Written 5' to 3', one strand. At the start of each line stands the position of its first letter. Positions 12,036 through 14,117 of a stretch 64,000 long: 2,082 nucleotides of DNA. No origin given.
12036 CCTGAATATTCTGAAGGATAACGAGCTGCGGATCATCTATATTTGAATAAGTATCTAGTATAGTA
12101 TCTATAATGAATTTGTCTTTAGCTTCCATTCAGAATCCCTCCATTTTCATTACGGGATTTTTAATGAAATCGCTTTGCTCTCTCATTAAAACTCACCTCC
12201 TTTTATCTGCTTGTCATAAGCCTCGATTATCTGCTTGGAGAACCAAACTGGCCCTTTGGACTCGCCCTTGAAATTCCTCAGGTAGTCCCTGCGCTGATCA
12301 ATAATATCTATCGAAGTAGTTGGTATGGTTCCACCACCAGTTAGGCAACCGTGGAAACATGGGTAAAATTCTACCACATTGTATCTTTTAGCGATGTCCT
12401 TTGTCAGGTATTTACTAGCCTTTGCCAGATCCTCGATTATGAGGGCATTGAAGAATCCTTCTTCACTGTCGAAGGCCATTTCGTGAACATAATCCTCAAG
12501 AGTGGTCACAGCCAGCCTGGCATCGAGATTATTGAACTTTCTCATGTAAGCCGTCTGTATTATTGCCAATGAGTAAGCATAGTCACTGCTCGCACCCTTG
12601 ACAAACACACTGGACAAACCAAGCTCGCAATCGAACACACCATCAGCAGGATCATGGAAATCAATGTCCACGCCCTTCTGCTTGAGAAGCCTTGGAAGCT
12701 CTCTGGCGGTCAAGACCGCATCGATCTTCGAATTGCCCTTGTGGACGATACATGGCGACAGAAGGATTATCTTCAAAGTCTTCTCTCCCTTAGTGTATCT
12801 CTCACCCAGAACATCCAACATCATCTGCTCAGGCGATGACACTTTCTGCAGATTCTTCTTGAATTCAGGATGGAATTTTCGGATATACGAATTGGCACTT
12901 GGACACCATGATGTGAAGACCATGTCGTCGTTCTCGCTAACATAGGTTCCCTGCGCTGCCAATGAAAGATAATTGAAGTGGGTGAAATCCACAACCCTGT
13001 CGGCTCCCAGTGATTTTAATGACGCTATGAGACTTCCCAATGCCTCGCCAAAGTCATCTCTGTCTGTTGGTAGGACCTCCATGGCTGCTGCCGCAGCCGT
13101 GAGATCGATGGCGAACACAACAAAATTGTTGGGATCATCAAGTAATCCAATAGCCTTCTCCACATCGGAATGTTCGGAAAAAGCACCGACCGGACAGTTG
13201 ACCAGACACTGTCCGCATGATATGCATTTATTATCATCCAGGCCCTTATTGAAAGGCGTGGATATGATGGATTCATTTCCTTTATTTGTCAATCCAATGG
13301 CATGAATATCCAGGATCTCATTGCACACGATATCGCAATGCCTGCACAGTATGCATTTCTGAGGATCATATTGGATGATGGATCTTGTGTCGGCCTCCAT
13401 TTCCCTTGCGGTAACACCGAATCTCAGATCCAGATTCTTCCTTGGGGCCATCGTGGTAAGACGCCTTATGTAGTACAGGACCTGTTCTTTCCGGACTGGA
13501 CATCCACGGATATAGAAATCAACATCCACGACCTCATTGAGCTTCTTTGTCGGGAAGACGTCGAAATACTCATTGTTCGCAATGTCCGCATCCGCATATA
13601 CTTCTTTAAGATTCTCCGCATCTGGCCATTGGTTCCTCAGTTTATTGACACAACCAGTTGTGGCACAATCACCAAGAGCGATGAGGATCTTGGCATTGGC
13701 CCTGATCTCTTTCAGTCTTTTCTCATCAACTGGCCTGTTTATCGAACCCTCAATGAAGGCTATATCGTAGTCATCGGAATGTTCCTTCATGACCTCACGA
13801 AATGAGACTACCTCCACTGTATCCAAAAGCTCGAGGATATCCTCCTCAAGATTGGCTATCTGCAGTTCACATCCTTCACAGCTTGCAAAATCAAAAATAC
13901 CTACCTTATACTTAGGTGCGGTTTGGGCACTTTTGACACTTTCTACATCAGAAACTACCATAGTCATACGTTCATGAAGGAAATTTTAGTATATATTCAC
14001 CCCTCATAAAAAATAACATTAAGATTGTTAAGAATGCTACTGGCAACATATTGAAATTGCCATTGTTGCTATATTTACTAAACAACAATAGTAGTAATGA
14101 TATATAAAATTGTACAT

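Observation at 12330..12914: H-cluster domain keeps its four Cys ligands but loses the catalytic second-shell residues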

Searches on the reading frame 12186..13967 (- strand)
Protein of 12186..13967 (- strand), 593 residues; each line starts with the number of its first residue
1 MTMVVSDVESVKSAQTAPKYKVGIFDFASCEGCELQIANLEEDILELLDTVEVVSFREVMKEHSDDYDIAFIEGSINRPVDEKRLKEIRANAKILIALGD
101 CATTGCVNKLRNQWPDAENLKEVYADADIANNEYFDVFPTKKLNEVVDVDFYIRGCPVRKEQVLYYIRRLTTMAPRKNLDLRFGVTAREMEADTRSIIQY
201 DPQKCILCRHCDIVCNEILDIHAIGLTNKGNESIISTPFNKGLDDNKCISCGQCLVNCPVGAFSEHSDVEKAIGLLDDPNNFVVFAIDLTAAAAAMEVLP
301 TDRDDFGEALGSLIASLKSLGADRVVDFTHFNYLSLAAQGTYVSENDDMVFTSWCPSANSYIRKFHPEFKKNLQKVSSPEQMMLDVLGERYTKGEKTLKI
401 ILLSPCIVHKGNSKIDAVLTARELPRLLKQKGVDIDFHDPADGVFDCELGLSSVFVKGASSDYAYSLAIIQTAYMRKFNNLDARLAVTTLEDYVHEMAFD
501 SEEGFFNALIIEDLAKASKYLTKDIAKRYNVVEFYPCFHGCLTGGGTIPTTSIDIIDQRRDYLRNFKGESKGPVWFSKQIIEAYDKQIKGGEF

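Call 4: search_protein_families(library=pfam, proteins=[window:12186-13967:-], max_evalue=0.01)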
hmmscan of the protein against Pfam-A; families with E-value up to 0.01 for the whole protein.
window:12186-13967:- (593 aa): 14 families
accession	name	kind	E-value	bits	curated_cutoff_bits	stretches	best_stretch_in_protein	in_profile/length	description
PF02906.19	Fe_hyd_lg_C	-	1e-25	91.3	22.1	1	308-545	25-245/245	Iron only hydrogenase large subunit, C-terminal domain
PF01058.29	Oxidored_q6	-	8e-25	87.5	27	1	30-169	1-127/128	NADH ubiquinone oxidoreductase, 20 Kd subunit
PF12837.12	Fer4_6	-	1.8e-06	28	25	1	244-263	5-24/24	4Fe-4S binding domain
PF12838.12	Fer4_7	-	2.1e-06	28.5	27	1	204-262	1-52/52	4Fe-4S dicluster domain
PF13183.11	Fer4_8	-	2.2e-06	28.6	27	0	246-263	3-20/68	4Fe-4S dicluster domain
PF00037.32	Fer4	-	6.9e-06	26.1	21.1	1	244-263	4-23/24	4Fe-4S binding domain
PF12797.12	Fer4_2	-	8.9e-06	25.8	24.5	1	244-260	6-22/22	4Fe-4S binding domain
PF13237.11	Fer4_10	-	0.00018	21.8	25.5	2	198-259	2-53/53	4Fe-4S dicluster domain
PF22117.2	Fer4_Nqo3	-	0.00019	22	27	1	197-263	3-66/67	NADH-quinone oxidoreductase subunit 3, ferredoxin-like domain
PF13534.11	Fer4_17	-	0.00022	22.2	22.2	0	246-261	44-59/61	4Fe-4S dicluster domain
PF13484.11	Fer4_16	-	0.00031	21.9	30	1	247-269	1-24/66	4Fe-4S double cluster binding domain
PF13187.11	Fer4_9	-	0.0015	18.9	27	1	204-262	1-51/52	4Fe-4S dicluster domain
PF13370.11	Fer4_13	-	0.0032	18.6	24.5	0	244-259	2-17/58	4Fe-4S single cluster domain of Ferredoxin I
PF14697.11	Fer4_21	-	0.0076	16.8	35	0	201-260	4-53/59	4Fe-4S dicluster domain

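Call 8: search_solved_structures(query=window:12186-13967:-, max_evalue=0.01, show_alignments=3)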
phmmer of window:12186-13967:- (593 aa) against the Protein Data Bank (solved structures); distinct sequences matched with E-value up to 0.01: 93 (the best 60 are shown).
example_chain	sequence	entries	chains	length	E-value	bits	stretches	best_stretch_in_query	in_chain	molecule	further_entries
8a6t_A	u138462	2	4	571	8.1e-45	156.8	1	180-558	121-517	Electron bifurcating hydrogenase subunit HydA1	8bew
7p5h_A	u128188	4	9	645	2.4e-37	132.1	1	181-568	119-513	Fe-hydrogenase, subunit alpha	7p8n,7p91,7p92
9rj9_A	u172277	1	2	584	2.2e-29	105.8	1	193-548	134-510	Iron hydrogenase 1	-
7q4v_A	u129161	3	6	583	2.3e-29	105.8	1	192-550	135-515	Iron hydrogenase HydA1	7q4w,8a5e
7qhf_A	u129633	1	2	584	3.3e-29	105.3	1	193-548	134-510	Iron hydrogenase 1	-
6gm0_A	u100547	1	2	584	4.4e-29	104.8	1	193-548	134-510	Iron hydrogenase 1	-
8cjy_A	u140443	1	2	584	7.4e-29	104.1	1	193-548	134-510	Iron hydrogenase 1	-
6gm8_A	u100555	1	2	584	7.5e-29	104.1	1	193-548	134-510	Iron hydrogenase 1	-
6gm3_A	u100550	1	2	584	9e-29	103.8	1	193-548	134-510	Iron hydrogenase 1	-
1c4a_A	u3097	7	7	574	1.1e-28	103.6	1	193-548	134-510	PROTEIN (FE-ONLY HYDROGENASE) | PROTEIN (PERIPLASMIC HYDROGENASE 1) | Iron hydrogenase 1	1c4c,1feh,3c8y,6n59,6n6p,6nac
6gm1_A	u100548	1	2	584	1.1e-28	103.6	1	193-548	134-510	Iron hydrogenase 1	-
4xdd_A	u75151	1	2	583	1.1e-28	103.5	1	193-548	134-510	Iron hydrogenase 1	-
4xdc_A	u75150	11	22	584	1.1e-28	103.5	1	193-548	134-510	Iron hydrogenase 1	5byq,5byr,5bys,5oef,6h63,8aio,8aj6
6gly_A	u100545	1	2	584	1.4e-28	103.2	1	193-548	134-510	Iron hydrogenase 1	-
5la3_A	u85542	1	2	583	1.5e-28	103.1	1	193-548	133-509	Iron hydrogenase 1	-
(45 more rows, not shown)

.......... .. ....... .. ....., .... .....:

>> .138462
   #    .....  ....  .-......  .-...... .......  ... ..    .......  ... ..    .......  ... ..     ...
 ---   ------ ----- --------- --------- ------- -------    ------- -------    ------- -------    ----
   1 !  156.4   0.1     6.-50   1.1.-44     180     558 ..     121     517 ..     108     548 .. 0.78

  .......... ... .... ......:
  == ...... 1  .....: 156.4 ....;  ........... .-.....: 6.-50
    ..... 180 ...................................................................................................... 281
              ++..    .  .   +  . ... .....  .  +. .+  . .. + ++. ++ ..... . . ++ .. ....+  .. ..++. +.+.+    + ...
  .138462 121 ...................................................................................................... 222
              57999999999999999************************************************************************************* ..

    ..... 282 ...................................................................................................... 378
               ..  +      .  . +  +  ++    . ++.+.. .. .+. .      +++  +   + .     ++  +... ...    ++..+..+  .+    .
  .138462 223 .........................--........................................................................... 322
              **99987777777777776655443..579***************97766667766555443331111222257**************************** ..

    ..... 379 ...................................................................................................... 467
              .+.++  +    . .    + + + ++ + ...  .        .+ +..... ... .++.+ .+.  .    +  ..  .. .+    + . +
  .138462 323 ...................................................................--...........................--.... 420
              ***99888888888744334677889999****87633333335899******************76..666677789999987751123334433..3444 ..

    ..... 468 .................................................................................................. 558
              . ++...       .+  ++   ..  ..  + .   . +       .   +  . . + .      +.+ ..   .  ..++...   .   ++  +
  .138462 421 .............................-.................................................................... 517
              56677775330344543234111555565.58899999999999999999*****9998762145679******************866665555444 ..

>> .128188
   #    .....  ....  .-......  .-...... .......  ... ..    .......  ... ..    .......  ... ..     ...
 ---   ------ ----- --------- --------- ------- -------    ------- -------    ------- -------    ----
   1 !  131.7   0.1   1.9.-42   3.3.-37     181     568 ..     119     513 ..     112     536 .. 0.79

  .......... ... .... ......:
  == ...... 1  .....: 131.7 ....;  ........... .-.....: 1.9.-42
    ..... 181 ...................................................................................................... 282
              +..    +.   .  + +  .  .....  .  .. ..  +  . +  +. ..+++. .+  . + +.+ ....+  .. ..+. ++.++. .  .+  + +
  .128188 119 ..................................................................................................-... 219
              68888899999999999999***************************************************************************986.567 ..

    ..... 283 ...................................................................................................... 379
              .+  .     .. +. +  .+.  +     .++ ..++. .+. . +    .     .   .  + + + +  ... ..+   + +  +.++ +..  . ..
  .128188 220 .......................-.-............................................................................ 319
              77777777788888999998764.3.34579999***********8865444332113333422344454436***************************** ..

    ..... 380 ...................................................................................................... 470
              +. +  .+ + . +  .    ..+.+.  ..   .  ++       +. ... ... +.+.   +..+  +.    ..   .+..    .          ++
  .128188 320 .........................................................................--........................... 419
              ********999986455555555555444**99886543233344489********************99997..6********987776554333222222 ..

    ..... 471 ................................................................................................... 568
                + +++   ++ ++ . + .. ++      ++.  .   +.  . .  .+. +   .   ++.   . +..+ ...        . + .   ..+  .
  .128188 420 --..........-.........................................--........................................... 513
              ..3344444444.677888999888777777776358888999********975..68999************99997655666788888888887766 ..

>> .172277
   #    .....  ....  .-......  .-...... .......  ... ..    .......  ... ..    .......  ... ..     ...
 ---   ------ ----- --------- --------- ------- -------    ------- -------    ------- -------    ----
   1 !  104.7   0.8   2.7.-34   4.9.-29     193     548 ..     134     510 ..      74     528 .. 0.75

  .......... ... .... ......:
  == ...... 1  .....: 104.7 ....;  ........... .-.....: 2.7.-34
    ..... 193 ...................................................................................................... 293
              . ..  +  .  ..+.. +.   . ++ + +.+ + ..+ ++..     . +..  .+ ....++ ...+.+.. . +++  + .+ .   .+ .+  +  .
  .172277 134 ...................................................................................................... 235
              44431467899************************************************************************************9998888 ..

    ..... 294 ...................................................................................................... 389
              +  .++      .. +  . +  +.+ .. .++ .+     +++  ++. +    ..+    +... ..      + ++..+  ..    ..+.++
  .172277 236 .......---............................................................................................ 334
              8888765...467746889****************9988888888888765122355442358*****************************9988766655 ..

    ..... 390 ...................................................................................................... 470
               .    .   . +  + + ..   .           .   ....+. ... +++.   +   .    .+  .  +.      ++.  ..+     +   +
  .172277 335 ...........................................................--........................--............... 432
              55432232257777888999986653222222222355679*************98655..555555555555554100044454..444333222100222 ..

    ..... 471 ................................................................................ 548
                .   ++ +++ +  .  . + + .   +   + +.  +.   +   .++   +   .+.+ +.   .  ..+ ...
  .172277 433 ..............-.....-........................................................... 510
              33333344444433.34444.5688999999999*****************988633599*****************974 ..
